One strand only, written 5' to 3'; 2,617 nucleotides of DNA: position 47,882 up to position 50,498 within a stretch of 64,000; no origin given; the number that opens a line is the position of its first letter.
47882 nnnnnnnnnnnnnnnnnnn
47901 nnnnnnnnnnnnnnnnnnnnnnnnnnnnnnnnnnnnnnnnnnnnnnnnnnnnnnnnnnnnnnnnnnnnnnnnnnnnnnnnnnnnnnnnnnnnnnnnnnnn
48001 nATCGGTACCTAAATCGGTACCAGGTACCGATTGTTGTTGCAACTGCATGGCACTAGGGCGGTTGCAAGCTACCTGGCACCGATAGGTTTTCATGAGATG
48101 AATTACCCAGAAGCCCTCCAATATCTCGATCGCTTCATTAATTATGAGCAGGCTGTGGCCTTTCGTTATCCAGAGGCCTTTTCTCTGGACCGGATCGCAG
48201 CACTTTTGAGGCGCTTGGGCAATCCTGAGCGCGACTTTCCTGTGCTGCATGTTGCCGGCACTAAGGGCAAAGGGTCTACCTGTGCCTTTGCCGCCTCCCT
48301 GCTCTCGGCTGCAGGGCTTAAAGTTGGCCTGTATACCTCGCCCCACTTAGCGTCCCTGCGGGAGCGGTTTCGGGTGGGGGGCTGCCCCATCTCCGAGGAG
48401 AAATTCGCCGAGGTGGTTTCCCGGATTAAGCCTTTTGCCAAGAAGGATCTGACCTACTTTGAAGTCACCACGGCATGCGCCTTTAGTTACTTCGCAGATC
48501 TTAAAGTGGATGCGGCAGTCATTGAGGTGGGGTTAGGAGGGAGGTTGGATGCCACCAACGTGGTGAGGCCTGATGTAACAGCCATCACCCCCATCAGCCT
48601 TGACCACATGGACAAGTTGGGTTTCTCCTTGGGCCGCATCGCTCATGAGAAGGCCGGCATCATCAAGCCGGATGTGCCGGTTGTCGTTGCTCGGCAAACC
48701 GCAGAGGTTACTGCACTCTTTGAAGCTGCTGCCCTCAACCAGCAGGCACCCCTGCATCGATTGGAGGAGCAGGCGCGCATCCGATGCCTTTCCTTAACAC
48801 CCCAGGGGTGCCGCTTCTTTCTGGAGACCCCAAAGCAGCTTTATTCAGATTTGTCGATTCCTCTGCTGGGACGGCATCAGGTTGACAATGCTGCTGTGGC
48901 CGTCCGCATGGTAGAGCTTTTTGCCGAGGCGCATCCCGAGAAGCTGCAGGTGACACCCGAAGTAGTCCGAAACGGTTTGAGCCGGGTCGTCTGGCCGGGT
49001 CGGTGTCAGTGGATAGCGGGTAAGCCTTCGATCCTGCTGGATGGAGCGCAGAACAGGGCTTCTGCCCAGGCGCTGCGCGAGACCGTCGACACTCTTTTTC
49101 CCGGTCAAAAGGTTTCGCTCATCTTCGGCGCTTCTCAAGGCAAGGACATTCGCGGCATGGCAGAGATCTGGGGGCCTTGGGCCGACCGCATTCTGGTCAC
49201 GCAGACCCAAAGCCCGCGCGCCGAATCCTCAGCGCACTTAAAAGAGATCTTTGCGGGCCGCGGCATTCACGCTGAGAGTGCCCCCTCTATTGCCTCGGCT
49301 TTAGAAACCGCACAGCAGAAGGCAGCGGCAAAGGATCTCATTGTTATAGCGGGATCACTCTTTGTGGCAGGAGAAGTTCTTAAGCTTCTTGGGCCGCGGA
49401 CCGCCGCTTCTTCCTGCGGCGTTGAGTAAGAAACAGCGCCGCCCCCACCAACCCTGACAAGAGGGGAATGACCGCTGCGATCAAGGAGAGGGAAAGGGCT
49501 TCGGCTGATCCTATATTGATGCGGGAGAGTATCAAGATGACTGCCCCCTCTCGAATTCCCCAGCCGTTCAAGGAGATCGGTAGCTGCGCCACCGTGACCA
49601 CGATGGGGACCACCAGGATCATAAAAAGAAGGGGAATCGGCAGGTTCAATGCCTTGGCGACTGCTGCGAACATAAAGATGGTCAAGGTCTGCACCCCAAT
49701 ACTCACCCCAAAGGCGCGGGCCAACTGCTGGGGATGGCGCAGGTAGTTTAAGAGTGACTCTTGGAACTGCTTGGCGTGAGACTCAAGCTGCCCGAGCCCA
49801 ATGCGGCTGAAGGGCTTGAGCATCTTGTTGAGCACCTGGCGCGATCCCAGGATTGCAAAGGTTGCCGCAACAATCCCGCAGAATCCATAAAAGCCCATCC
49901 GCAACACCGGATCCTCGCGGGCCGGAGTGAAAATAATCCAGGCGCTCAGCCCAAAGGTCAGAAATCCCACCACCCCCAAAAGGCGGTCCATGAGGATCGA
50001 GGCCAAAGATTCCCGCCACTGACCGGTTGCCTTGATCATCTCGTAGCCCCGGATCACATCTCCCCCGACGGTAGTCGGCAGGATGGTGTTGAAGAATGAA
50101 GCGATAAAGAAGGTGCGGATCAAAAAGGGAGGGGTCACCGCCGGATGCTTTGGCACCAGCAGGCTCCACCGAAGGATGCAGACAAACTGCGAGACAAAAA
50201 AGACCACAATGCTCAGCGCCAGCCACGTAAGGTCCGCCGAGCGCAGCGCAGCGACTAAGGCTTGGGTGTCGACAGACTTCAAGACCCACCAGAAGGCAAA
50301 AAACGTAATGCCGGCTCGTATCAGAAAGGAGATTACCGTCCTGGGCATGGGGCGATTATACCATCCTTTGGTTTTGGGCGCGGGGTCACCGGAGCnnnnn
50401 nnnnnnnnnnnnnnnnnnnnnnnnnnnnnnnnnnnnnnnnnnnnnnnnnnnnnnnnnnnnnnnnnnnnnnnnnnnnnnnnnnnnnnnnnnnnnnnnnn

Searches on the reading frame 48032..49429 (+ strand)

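Call 57: search_protein_families(library=pfam, proteins=[window:48032-49429:+], max_evalue=0.0001)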
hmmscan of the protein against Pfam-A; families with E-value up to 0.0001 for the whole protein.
window:48032-49429:+ (465 aa): 2 families
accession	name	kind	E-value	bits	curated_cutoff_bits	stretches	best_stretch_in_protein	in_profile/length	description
PF02875.26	Mur_ligase_C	-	5.6e-16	60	28.4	1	323-442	1-126/127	Mur ligase, glutamate ligase domain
PF08245.18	Mur_ligase_M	-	2.7e-14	54.1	24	1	74-292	1-198/200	Mur ligase middle domain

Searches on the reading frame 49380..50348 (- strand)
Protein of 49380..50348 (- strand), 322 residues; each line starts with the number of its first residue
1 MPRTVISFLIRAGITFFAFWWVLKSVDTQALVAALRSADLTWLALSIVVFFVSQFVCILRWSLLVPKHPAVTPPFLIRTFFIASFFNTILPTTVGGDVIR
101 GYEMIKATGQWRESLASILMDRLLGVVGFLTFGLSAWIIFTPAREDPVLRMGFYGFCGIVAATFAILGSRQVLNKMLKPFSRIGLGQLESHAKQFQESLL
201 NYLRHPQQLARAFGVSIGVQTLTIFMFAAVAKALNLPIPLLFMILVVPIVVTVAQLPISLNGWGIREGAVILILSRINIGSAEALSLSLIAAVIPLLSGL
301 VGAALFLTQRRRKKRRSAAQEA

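Call 57: search_protein_families(library=pfam, proteins=[window:49380-50348:-], max_evalue=0.0001)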
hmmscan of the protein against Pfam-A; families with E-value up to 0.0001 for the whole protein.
window:49380-50348:- (322 aa): 1 family
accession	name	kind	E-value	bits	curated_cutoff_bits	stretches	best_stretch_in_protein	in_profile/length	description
PF03706.18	LPG_synthase_TM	-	2.8e-38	132.6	33.4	1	9-297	2-296/302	Lysylphosphatidylglycerol synthase TM region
